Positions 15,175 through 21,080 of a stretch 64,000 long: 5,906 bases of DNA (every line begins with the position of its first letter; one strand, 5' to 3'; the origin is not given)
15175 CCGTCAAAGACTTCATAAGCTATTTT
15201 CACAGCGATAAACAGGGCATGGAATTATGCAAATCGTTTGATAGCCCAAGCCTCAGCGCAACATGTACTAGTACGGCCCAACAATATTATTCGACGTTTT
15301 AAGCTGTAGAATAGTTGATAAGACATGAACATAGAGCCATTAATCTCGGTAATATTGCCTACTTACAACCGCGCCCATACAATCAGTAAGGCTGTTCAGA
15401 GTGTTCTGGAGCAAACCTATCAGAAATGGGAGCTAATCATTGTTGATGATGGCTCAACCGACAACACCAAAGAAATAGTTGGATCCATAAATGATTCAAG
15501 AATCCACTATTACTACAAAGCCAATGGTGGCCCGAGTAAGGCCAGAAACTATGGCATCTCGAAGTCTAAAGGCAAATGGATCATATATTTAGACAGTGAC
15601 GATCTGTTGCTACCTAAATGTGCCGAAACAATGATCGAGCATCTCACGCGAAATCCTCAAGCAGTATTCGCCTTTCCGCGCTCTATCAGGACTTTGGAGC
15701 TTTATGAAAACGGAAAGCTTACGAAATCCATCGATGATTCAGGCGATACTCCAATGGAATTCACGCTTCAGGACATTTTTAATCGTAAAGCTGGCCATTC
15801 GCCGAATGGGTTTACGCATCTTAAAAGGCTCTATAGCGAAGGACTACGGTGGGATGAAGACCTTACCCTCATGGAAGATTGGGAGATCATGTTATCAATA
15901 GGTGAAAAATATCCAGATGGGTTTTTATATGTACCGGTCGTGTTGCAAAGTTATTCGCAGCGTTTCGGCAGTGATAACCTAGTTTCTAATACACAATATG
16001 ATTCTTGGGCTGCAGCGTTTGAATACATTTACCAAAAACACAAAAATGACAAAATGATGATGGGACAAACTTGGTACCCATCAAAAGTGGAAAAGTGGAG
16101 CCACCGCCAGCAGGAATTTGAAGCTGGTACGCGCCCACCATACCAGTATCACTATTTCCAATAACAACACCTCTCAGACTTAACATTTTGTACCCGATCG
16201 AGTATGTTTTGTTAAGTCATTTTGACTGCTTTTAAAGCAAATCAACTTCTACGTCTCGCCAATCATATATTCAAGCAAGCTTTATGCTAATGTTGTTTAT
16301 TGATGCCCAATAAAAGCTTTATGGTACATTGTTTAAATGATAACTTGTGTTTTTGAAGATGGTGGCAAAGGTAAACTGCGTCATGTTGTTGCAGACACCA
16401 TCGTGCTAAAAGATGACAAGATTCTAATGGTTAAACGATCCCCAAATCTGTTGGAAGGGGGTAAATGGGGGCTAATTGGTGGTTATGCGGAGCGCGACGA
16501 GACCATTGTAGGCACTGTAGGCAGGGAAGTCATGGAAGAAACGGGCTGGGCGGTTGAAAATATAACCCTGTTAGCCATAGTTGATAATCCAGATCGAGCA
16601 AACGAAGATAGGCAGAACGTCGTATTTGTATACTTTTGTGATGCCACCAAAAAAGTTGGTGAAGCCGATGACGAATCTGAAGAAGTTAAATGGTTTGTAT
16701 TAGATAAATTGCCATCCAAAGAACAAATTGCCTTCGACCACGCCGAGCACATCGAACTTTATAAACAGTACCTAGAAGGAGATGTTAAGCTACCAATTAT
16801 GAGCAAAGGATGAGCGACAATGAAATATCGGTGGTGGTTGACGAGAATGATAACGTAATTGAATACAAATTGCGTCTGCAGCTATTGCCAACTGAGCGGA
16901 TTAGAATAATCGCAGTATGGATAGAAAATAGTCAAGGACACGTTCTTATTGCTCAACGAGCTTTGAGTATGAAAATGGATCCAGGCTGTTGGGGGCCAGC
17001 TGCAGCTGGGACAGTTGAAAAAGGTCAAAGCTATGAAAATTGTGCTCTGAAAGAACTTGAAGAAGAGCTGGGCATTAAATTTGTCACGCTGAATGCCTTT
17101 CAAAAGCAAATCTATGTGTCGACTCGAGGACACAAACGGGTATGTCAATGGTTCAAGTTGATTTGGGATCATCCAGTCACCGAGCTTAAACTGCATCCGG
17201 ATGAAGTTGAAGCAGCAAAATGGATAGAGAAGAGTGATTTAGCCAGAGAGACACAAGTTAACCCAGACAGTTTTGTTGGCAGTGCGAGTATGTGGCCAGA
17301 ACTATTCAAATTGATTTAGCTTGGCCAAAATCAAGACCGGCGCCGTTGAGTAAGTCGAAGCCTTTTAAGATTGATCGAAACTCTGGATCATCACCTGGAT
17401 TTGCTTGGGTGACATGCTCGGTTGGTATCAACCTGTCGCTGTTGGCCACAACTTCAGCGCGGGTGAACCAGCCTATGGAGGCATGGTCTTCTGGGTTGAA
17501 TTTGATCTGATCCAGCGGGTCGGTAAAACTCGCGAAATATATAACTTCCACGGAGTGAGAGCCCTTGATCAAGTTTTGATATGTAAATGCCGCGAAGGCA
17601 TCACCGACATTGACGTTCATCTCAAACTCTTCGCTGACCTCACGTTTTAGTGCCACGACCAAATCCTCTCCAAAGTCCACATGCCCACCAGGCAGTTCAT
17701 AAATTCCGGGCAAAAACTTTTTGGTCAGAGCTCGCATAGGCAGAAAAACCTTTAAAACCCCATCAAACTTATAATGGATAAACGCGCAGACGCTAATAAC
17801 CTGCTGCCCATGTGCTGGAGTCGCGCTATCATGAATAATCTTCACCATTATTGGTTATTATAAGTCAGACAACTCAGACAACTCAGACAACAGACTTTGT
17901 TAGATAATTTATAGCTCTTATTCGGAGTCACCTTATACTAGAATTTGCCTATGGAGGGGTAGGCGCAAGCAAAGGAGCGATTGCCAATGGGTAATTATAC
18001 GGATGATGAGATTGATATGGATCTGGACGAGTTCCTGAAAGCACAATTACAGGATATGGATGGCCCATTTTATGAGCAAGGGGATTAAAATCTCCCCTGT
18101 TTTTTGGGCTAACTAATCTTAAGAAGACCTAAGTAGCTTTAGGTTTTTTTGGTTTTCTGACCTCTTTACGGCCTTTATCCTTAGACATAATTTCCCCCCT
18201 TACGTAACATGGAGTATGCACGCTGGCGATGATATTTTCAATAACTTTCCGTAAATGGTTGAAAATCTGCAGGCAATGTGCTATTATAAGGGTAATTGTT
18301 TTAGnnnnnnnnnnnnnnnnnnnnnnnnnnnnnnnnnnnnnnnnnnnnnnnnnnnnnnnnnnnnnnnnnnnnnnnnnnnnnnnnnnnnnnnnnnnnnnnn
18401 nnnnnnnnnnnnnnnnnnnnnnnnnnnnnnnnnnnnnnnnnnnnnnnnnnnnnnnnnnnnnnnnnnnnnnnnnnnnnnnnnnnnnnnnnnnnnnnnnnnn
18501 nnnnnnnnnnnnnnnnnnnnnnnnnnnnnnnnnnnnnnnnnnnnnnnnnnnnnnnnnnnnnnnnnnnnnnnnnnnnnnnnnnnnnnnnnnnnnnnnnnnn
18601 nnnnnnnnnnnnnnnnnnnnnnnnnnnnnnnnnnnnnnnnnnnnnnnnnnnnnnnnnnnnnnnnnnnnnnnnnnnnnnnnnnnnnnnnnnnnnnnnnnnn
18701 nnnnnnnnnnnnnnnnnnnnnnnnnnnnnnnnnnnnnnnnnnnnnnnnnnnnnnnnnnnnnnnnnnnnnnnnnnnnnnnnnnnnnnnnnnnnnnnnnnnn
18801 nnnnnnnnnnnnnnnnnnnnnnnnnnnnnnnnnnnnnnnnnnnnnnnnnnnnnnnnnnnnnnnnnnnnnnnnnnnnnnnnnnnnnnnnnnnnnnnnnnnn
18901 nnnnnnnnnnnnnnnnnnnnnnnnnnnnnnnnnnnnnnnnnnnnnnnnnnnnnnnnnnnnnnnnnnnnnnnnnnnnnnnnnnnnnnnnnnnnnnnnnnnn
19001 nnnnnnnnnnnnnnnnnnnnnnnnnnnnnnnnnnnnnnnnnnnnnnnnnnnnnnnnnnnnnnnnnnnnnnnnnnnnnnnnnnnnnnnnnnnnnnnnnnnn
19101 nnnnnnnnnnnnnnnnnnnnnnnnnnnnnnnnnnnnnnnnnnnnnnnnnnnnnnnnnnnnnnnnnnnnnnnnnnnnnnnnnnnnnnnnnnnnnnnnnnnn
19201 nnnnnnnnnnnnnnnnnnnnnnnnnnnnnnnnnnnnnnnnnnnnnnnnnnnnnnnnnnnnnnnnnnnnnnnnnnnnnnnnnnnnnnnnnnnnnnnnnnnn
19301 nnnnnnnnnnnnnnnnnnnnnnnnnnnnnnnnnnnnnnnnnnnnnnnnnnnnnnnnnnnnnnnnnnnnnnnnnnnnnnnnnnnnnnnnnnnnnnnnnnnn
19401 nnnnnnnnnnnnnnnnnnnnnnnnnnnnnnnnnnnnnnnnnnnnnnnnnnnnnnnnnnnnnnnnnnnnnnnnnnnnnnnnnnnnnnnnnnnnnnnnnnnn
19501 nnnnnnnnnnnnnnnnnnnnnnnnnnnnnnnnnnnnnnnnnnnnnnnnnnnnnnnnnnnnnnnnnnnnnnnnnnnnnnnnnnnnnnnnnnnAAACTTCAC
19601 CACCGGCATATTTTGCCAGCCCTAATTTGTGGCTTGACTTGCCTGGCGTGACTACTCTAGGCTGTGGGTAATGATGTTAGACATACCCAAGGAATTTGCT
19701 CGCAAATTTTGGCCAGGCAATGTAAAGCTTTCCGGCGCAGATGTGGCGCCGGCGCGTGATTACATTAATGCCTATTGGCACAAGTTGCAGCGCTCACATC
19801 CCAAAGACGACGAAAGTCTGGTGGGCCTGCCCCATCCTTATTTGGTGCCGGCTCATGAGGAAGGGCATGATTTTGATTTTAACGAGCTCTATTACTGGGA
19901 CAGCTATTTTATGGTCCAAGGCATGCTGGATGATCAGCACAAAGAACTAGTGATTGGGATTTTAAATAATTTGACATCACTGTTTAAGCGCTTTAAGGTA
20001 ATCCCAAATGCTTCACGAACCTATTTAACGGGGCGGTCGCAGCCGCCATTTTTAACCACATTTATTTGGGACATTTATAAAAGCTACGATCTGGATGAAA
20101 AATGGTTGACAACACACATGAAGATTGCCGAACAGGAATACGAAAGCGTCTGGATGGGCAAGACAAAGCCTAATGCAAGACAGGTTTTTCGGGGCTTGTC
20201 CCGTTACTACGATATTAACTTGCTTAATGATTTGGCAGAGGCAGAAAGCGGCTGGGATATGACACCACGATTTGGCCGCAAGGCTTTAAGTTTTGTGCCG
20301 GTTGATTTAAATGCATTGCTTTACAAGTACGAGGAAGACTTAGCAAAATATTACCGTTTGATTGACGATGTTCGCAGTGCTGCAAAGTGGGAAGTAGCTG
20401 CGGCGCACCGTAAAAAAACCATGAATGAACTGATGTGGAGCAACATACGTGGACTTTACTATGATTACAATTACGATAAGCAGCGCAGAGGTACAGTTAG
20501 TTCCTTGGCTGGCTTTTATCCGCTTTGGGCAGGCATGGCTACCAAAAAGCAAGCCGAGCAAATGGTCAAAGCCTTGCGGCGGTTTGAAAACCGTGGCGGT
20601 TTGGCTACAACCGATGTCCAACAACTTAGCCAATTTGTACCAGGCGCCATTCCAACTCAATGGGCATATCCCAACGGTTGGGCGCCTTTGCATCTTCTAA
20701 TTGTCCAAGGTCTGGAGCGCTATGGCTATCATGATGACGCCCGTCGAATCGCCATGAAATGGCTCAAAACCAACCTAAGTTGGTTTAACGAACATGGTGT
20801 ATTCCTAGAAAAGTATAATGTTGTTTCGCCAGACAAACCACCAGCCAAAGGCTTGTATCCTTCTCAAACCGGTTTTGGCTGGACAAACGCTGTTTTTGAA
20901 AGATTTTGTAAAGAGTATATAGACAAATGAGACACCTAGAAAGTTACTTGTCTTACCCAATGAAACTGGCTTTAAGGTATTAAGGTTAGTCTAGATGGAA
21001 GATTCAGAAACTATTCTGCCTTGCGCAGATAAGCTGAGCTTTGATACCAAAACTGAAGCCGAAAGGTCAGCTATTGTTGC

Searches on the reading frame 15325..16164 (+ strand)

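Call 36: search_protein_families(library=pfam, proteins=[window:15325-16164:+], max_evalue=0.0001)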
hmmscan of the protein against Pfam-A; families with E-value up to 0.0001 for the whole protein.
window:15325-16164:+ (279 aa): 4 families
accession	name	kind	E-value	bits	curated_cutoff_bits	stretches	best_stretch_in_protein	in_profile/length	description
PF00535.33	Glycos_transf_2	-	6.5e-38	130.7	23.3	1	8-139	1-132/168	Glycosyl transferase family 2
PF10111.15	Glyco_tranf_2_2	-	9.8e-17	61.8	27.3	1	8-213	1-218/276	Glycosyltransferase like family 2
PF13641.12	Glyco_tranf_2_3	-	8.3e-10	39.5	27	1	7-107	3-111/230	Glycosyltransferase like family 2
PF13704.12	Glyco_tranf_2_4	-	3.8e-05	24.5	27.5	1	15-101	2-90/98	Glycosyl transferase family 2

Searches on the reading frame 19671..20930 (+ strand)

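Call 36: search_protein_families(library=pfam, proteins=[window:19671-20930:+], max_evalue=0.0001)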
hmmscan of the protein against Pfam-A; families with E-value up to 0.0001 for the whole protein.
window:19671-20930:+ (419 aa): 2 families
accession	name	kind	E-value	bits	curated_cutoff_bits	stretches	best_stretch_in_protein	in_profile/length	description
PF01204.24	Trehalase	-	1.4e-89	301.7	21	2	192-416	288-511/512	Trehalase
PF22422.2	MGH1-like_GH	-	2.9e-19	70.3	27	1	84-382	39-340/356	Mannosylglycerate hydrolase MGH1-like glycoside hydrolase domain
